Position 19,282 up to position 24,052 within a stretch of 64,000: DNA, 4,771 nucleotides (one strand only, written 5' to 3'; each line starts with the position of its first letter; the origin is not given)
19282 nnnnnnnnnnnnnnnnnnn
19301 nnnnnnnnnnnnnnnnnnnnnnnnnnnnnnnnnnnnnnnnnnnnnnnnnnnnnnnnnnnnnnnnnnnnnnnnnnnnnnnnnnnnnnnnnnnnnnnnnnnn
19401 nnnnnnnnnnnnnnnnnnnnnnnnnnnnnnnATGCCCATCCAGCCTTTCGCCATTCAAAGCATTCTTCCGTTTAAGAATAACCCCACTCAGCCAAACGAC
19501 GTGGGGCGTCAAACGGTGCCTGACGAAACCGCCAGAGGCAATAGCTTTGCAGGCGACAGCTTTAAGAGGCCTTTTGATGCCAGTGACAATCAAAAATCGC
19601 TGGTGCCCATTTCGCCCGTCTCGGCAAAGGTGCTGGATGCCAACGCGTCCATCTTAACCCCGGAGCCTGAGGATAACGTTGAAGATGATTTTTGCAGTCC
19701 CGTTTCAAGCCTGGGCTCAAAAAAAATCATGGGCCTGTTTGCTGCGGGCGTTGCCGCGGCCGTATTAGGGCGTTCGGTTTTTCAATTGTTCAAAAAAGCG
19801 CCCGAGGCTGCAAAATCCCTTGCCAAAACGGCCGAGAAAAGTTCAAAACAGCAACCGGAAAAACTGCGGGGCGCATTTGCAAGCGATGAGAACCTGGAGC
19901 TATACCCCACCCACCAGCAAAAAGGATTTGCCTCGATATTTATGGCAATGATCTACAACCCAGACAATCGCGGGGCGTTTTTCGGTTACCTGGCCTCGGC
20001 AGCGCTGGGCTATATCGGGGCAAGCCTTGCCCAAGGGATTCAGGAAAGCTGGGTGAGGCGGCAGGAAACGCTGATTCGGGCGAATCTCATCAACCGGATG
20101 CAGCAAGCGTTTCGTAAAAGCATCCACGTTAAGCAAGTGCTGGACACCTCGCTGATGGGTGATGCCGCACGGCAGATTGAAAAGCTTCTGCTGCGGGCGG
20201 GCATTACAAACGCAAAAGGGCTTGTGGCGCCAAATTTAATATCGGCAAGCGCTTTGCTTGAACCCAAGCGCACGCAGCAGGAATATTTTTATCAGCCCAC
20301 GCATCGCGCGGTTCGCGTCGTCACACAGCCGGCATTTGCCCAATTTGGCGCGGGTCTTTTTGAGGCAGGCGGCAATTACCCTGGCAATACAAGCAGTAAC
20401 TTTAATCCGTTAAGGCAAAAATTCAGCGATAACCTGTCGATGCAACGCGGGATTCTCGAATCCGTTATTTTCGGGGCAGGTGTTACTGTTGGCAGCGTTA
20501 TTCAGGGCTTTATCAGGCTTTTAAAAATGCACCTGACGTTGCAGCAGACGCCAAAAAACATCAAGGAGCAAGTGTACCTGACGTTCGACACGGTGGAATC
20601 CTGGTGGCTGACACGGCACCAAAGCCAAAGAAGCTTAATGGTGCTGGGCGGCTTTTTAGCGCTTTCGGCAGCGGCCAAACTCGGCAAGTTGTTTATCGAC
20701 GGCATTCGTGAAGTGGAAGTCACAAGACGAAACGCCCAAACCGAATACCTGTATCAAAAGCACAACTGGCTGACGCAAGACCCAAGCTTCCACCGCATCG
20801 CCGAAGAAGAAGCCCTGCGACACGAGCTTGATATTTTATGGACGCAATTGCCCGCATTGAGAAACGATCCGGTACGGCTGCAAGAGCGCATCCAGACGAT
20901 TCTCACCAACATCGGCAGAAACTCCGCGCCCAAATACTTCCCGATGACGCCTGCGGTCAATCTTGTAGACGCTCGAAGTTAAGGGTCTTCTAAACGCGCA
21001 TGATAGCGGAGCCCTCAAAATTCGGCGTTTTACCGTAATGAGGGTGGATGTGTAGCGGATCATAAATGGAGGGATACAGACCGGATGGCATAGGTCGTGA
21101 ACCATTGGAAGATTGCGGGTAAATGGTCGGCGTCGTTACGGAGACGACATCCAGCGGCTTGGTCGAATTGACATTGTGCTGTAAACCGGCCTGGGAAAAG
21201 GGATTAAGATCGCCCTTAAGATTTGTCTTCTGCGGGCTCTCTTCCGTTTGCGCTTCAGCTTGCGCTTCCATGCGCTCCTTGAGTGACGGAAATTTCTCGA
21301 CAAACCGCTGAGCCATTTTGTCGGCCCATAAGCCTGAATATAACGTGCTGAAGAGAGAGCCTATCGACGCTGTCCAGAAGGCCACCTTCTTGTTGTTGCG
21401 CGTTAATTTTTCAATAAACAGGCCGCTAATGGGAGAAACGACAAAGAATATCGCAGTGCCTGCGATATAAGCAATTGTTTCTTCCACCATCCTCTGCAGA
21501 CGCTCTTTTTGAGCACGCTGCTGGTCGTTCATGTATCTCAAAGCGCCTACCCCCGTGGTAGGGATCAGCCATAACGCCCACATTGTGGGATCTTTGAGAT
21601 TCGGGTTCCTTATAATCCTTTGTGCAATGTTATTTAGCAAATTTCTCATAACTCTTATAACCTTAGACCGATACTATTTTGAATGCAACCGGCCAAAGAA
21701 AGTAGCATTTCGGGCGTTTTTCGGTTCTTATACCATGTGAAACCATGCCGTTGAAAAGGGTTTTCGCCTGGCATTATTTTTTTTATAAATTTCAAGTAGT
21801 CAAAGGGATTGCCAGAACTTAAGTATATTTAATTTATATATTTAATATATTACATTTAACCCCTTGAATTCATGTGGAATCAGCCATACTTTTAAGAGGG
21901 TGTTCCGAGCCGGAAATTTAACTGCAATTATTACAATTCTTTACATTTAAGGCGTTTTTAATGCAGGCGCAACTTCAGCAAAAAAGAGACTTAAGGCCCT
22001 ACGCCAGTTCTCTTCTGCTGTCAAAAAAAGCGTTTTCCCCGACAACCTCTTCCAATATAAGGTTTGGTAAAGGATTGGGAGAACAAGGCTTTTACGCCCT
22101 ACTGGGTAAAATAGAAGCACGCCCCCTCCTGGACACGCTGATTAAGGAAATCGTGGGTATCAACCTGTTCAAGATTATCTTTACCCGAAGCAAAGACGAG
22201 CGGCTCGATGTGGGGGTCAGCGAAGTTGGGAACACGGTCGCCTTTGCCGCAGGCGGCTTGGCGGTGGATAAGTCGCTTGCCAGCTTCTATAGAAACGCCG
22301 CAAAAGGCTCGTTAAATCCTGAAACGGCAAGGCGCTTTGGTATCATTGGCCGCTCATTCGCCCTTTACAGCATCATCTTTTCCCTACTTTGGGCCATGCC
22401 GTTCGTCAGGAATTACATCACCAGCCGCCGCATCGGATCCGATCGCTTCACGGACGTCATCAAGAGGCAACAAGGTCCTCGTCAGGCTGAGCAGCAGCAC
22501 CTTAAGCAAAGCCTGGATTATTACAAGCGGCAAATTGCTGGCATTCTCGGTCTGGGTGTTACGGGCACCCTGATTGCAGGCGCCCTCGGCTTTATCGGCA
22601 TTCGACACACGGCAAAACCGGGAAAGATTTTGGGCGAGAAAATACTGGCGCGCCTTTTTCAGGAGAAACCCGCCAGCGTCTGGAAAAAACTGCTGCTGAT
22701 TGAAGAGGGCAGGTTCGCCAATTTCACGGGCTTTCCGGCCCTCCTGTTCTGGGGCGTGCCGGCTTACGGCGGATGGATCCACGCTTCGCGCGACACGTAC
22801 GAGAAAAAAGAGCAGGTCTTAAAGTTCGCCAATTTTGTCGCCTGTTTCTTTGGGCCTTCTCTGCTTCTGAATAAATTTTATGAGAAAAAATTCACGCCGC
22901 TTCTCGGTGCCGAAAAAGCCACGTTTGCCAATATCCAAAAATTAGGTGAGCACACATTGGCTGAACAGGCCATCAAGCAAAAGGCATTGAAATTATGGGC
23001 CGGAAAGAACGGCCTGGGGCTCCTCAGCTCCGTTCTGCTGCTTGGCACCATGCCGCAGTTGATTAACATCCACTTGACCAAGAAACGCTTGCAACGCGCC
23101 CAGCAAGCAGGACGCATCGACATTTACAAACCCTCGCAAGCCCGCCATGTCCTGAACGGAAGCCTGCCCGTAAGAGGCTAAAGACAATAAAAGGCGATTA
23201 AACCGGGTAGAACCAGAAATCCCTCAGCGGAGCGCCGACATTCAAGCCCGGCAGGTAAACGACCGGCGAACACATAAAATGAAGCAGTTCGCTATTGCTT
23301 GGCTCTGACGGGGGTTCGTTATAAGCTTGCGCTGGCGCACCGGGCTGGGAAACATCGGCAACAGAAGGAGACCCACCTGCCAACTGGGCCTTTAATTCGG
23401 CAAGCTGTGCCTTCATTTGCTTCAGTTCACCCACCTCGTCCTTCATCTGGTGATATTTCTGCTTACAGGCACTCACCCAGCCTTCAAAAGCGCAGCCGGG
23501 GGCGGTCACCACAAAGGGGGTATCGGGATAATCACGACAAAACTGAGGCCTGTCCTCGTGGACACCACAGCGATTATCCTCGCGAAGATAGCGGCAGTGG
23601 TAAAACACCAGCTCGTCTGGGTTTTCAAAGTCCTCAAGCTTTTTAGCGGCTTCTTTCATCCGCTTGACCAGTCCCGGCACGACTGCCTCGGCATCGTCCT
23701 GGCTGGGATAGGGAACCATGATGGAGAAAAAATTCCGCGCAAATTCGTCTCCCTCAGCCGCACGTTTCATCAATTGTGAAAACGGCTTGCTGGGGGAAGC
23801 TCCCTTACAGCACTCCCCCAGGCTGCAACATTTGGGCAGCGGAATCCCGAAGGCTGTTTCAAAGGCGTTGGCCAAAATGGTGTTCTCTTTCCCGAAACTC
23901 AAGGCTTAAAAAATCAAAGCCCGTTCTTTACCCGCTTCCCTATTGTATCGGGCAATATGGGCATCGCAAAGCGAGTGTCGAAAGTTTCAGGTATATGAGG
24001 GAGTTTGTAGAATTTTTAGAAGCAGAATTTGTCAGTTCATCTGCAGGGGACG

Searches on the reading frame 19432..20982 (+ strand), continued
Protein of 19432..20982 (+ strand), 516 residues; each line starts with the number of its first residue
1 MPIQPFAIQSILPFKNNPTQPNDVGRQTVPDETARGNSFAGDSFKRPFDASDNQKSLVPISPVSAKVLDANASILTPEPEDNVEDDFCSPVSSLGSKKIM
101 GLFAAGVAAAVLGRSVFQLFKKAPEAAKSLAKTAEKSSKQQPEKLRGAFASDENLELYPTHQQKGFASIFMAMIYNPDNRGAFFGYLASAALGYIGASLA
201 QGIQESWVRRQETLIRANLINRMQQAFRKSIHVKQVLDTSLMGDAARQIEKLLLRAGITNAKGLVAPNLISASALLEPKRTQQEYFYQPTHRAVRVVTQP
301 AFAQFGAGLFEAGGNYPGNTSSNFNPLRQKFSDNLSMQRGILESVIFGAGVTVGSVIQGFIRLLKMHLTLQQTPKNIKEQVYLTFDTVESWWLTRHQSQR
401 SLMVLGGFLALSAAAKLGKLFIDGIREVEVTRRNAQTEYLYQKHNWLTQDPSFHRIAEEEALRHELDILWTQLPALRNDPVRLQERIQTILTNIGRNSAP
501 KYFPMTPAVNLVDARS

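Call 48: find_encoding_contigs(protein=P0095, flank=5000, max_places=2)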
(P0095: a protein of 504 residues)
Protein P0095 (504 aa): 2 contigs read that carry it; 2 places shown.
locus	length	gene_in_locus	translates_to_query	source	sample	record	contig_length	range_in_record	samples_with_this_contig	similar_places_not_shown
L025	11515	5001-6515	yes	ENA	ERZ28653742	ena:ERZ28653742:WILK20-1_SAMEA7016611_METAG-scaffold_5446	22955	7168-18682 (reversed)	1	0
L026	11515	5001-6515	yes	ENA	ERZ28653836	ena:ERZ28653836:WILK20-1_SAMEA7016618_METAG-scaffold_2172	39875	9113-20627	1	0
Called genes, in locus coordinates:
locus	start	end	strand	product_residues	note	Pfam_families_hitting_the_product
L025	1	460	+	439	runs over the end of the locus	PF04055:Radical_SAM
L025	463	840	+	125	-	PF01219:DAGK_prokar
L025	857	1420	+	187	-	PF09335:VTT_dom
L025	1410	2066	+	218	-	-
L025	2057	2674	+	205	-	-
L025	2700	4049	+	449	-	PF04055:Radical_SAM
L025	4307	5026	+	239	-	-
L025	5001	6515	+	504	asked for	-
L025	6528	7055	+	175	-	-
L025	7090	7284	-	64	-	-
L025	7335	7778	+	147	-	-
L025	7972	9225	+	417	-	-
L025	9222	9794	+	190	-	-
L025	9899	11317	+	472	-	PF07690:MFS_1, PF03092:BT1 (faint)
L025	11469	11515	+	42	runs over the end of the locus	-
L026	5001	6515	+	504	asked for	-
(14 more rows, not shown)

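Call 49: find_encoding_contigs(protein=P0098, flank=5000, max_places=2)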
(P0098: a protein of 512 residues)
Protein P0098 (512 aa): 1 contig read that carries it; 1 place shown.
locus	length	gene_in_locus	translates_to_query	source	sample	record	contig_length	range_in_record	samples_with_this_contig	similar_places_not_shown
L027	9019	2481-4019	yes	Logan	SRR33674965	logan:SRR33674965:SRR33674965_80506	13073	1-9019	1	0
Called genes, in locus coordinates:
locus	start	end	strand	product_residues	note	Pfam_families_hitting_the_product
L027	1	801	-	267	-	?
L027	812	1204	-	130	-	PF13145:Rotamase_2, PF13616:Rotamase_3, PF00639:Rotamase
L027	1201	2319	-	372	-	PF00155:Aminotran_1_2 (weak), PF01041:DegT_DnrJ_EryC1, PF01053:Cys_Met_Meta_PP, PF01212:Beta_elim_lyase (weak), PF00266:Aminotran_5 (faint)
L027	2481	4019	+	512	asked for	-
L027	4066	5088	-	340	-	PF00226:DnaJ, PF01556:DnaJ_C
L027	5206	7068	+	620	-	PF02638:GHL10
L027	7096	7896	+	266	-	PF00702:Hydrolase (weak), PF08282:Hydrolase_3, PF13419:HAD_2 (faint), PF05116:S6PP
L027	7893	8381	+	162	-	PF02542:YgbB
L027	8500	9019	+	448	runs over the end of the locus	PF01595:CNNM, PF00571:CBS (faint), PF03471:CorC_HlyC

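Call 50: find_encoding_contigs(protein=P0108, flank=5000, max_places=2)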
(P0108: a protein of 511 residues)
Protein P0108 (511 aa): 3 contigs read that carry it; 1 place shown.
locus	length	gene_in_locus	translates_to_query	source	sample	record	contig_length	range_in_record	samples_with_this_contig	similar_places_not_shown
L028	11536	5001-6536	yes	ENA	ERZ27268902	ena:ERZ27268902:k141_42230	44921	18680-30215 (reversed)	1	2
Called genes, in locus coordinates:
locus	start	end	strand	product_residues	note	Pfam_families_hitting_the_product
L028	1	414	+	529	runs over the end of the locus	PF19864:Radical_SAM_N2, PF04055:Radical_SAM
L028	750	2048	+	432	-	PF00709:Adenylsucc_synt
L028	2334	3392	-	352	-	PF04055:Radical_SAM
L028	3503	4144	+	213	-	PF01411:tRNA-synt_2c, PF07973:tRNA_SAD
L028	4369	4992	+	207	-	-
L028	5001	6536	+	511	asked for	-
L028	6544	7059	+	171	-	-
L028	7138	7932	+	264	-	PF13487:HD_5, PF01966:HD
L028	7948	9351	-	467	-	PF05681:Fumerase, PF05683:Fumerase_C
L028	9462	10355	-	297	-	PF00669:Flagellin_N, PF00700:Flagellin_C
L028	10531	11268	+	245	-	PF20260:PUA_4, PF04452:Methyltrans_RNA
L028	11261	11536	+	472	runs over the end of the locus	PF01743:PolyA_pol, PF12627:PolyA_pol_RNAbd, PF01966:HD, PF13735:tRNA_NucTran2_2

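Call 51: find_encoding_contigs(protein=P0079, flank=5000, max_places=2)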
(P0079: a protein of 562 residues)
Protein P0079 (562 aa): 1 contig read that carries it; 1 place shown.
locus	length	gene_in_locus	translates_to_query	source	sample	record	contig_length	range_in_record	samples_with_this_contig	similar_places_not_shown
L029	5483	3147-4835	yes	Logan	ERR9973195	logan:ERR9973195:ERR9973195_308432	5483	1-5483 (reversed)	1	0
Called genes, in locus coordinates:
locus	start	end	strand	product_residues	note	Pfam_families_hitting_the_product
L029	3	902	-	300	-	?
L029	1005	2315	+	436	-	PF07969:Amidohydro_3 (faint), PF01979:Amidohydro_1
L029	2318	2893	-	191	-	PF00156:Pribosyltran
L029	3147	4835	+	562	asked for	-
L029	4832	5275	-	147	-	-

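Call 60: search_protein_families(library=ncbifam, proteins=[window:19432-20982:+, L028:5001-6536:+, L022:379-1116:+, L022:2606-3142:+, L024:189-1028:+], max_evalue=0.01)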
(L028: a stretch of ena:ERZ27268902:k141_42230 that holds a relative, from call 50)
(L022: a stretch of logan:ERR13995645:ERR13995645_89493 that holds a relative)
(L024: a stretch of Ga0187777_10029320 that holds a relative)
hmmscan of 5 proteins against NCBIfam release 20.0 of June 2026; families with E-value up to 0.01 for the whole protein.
window:19432-20982:+ (516 aa): 0 families

L028:5001-6536:+ (511 aa): 0 families

L022:379-1116:+ (245 aa): 2 families
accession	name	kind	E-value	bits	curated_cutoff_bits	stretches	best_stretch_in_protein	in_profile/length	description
TIGR03036.1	trp_2_3_diox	equivalog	0.0096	15.3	390.7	0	45-153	4-105/264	tryptophan 2,3-dioxygenase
NF043078.1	MMSYN1_0168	equivalog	0.0099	14.5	800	0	60-241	143-322/649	oligopeptide ABC transporter ATP-binding protein OppF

L022:2606-3142:+ (178 aa): 0 families

L024:189-1028:+ (280 aa): 0 families

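Call 69: find_homologous_proteins(query=A1, max_evalue=0.001)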
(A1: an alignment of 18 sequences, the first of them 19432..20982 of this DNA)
Query A1 (18 sequences) (516 aa, profile of the alignment): 18 proteins with E <= 0.001 among 8000 candidates.
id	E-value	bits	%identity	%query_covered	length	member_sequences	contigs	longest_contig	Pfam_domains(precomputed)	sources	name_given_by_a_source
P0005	3.3e-169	582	37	86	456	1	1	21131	-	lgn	-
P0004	1.2e-166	574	39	84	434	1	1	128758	-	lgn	-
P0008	1.3e-166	573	40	81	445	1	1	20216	-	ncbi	-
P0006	1.2e-165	570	38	84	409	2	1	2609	-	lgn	-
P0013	7.4e-162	558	37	81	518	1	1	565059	-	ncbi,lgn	-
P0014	7.5e-162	558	37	81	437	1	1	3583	-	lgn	-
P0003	4.6e-160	552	44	84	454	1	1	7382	-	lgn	-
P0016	4.2e-159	549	35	82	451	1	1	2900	-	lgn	-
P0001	7.3e-159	548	99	100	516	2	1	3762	-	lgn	-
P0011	5.2e-157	542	42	68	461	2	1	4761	-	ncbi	-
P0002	7.8e-157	541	42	91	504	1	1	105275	-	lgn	-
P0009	5.2e-156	538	41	68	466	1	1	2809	-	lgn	-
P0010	7.4e-155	535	41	68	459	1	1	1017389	-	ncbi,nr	ncbi:MAG: hypothetical protein K2X01_06585 [Cyanobacteria bacterium]|nr:hypothetical protein [Cyanob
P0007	2.4e-154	533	36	93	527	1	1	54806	-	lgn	-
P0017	5.2e-154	532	36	82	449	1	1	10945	-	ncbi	-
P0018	1.4e-147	511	34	84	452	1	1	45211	-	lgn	-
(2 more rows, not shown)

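Call 80: predict_structure(alignment_id=A3)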
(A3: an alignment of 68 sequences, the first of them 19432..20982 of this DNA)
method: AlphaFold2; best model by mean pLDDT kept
length: 516 residues; sequences in the alignment: 68
mean_pLDDT: 73.8   pTM: 0.64
mean pLDDT of the five models: 73.8, 73.7, 71.9, 71.8, 70.9
residues with pLDDT >= 90: 189; 70-90: 126; 50-70: 87; < 50: 114
segments of 3 or more residues with pLDDT < 50: 1-64, 138-152, 295-325
pLDDT, mean of each block of 10 residues (from residue 1): 37 39 38 35 38 40 47 53 61 80 93 85 62 52 43 58 81 88 89 91 92 91 93 97 97 97 85 66 67 46 39 39 52 77 93 90 73 65 84 85 88 94 96 95 97 97 97 96 92 91 89 61
secondary structure, 60 per line:
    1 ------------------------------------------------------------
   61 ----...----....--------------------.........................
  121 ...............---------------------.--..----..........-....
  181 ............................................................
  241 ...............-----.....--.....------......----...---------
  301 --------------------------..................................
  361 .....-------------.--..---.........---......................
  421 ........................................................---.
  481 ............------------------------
elements in order: H72-75 H96-135 H166-175 H177-255 H261-265 H268-272 H279-284 H327-365 H387-395 H399-476 H480-492

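Call 90: list_cluster_members(proteins=[P0095, P0096, P0108, P0098, P0079, P0065, P0101, P0114])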
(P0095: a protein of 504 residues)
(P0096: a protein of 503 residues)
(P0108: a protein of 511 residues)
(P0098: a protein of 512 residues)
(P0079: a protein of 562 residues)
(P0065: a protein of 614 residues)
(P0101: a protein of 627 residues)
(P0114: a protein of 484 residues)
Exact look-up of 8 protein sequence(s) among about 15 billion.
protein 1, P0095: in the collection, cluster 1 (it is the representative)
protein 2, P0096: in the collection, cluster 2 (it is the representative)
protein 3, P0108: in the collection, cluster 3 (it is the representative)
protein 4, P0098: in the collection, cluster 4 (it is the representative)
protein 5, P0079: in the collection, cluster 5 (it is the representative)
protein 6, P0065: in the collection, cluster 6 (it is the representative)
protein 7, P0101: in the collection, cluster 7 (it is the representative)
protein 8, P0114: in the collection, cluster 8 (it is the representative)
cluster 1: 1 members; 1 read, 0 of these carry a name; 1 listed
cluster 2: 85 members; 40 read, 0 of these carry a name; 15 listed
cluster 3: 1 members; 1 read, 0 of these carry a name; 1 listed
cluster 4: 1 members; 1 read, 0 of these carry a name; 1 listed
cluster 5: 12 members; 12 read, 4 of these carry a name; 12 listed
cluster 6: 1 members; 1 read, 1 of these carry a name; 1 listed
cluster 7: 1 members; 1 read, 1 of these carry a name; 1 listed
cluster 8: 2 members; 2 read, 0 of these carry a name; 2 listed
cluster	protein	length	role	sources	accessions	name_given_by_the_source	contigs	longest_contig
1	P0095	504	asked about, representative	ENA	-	-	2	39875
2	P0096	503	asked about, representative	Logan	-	-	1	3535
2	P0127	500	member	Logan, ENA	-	-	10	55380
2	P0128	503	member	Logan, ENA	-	-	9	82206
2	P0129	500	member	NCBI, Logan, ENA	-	-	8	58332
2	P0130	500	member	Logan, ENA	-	-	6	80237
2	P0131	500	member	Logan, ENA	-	-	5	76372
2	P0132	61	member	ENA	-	-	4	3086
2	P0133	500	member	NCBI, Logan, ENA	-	-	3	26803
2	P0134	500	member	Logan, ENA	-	-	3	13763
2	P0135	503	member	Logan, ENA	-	-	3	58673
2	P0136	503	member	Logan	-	-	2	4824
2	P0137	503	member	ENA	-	-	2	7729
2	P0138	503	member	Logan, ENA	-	-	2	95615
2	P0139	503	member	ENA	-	-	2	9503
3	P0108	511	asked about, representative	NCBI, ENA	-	-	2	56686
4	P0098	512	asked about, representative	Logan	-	-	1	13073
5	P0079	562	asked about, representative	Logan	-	-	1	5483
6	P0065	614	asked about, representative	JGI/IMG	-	hypothetical protein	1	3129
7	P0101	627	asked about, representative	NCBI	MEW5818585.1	MAG: hypothetical protein AB1782_00205 [Cyanobacteriota bacterium]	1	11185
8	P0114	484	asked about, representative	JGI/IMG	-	-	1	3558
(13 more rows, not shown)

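Call 91: search_solved_structures(query=A3, max_evalue=1)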
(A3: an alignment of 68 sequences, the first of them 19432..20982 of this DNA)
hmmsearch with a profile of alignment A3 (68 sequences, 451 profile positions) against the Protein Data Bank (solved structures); distinct sequences matched with E-value up to 1: 4.
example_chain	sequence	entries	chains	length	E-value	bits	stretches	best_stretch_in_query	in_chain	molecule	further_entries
7q1r_A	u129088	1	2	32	0.2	14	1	396-423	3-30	apCC-Di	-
9tlt_A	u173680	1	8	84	0.3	13.4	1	401-429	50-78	Sc-apCC-2-KLHL20-4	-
9tls_A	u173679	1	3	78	0.33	13.3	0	392-423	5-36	Sc-apCC-2-KLHL20-3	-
7q1s_E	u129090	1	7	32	0.81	12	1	396-423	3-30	apCC-Di-A_var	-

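Call 92: search_protein_families(library=padloc, proteins=[window:19432-20982:+, L028:5001-6536:+, L022:379-1116:+, L022:2606-3142:+, L024:189-1028:+], max_evalue=0.01)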
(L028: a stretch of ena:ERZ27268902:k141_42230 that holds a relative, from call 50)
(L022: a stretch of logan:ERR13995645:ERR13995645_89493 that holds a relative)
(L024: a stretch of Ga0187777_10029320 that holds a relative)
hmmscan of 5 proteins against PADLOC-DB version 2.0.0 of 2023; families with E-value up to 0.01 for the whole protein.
window:19432-20982:+ (516 aa): 0 families

L028:5001-6536:+ (511 aa): 0 families

L022:379-1116:+ (245 aa): 0 families

L022:2606-3142:+ (178 aa): 0 families

L024:189-1028:+ (280 aa): 0 families

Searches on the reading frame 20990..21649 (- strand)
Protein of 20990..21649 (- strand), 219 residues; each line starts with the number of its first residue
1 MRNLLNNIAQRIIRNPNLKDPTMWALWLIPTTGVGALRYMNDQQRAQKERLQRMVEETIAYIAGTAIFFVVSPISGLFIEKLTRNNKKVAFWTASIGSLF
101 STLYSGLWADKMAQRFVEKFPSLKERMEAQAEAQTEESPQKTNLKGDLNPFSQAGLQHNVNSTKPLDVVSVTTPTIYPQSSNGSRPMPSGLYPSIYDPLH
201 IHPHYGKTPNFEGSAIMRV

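Call 7: search_protein_families(library=pfam, proteins=[window:20990-21649:-], max_evalue=0.01)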
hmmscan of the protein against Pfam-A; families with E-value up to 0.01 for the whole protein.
window:20990-21649:- (219 aa): 1 family
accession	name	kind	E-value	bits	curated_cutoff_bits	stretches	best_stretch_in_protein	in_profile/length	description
PF04142.21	Nuc_sug_transp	-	0.0091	15.6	27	0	23-106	139-222/315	Nucleotide-sugar transporter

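Call 60: search_protein_families(library=ncbifam, proteins=[window:20990-21649:-], max_evalue=0.01)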
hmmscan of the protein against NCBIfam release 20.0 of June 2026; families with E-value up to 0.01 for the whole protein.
window:20990-21649:- (219 aa): 0 families

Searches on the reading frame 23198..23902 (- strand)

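Call 7: search_protein_families(library=pfam, proteins=[window:23198-23902:-], max_evalue=0.01)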
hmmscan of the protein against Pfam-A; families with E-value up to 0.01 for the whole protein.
window:23198-23902:- (234 aa): 1 family
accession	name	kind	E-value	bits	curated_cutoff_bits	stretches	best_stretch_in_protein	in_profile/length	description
PF03692.20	CxxCxxCC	-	8.6e-05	23.6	23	1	26-137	3-84/85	Putative zinc- or iron-chelating domain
